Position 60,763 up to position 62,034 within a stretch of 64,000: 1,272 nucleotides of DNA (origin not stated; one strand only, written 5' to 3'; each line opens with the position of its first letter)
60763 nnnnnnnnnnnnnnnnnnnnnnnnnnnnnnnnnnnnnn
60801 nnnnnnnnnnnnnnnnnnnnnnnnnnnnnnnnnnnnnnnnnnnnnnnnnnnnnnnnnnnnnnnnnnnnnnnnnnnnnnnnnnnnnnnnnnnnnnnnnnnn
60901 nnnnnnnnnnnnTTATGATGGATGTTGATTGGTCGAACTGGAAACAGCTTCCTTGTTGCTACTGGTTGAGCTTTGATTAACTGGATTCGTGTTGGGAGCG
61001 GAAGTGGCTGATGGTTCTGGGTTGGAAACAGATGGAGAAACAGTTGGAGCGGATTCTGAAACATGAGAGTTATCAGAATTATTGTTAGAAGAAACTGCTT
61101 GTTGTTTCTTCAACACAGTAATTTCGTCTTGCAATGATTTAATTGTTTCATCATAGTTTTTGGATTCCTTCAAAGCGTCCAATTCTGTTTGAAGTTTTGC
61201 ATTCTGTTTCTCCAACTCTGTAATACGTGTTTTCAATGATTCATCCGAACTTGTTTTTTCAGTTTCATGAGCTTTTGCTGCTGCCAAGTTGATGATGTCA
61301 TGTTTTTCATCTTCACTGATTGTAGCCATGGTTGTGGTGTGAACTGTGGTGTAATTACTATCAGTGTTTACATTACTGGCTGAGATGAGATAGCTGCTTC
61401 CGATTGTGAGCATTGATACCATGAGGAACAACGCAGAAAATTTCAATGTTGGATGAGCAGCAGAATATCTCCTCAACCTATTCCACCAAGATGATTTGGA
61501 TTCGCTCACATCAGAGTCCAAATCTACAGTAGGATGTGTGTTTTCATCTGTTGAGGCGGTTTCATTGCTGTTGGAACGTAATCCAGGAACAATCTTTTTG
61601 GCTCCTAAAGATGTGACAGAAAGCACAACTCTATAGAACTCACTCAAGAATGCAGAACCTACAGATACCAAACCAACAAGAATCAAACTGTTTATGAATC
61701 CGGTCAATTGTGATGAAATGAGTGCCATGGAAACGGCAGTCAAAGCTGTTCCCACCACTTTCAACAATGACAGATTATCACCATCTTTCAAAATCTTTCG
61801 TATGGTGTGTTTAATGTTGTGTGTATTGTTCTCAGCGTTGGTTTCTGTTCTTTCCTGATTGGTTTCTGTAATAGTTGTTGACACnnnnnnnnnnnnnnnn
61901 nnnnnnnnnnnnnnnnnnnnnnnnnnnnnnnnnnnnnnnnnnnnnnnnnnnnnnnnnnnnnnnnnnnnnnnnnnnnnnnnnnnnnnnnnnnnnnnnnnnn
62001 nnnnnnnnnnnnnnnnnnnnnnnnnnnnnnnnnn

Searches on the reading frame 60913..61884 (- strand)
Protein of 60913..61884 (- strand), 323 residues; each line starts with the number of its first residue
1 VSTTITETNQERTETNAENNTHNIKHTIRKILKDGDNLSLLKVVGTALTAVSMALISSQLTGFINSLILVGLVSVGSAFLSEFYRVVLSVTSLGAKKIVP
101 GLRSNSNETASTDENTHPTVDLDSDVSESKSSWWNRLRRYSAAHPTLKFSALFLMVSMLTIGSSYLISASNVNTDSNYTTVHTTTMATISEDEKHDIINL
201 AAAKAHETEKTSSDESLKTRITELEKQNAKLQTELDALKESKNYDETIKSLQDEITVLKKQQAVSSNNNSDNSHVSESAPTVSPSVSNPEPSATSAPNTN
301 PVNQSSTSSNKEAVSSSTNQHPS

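Call 42: search_protein_families(library=pfam, proteins=[window:60913-61884:-], max_evalue=0.1)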
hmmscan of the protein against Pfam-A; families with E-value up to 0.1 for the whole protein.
window:60913-61884:- (323 aa): 8 families
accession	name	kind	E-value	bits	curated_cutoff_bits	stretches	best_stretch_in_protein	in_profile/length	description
PF25764.1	KIF21A_4th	-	6.6e-05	23.1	33.1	1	191-262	74-151/183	KIF21A-like domain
PF11026.13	DUF2721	-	0.0019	18.5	28.3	0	38-93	66-127/129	Protein of unknown function (DUF2721)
PF01166.23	TSC22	-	0.0046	17.5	30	1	215-253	17-54/57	TSC-22/dip/bun family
PF07716.20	bZIP_2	-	0.0072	16.8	22.3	1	200-239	14-52/54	Basic region leucine zipper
PF12808.12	Mto2_bdg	-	0.052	14.3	22.3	0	215-241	25-51/52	Micro-tubular organiser Mto1 C-term Mto2-binding region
PF00170.26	bZIP_1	-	0.053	14.1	27.6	1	199-241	13-55/64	bZIP transcription factor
PF10397.14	ADSL_C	-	0.098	13.4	32.7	0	189-245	17-69/79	Adenylosuccinate lyase C-terminus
PF07672.19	MFS_Mycoplasma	-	0.098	12.5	24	0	10-68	95-149/297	Mycoplasma MFS transporter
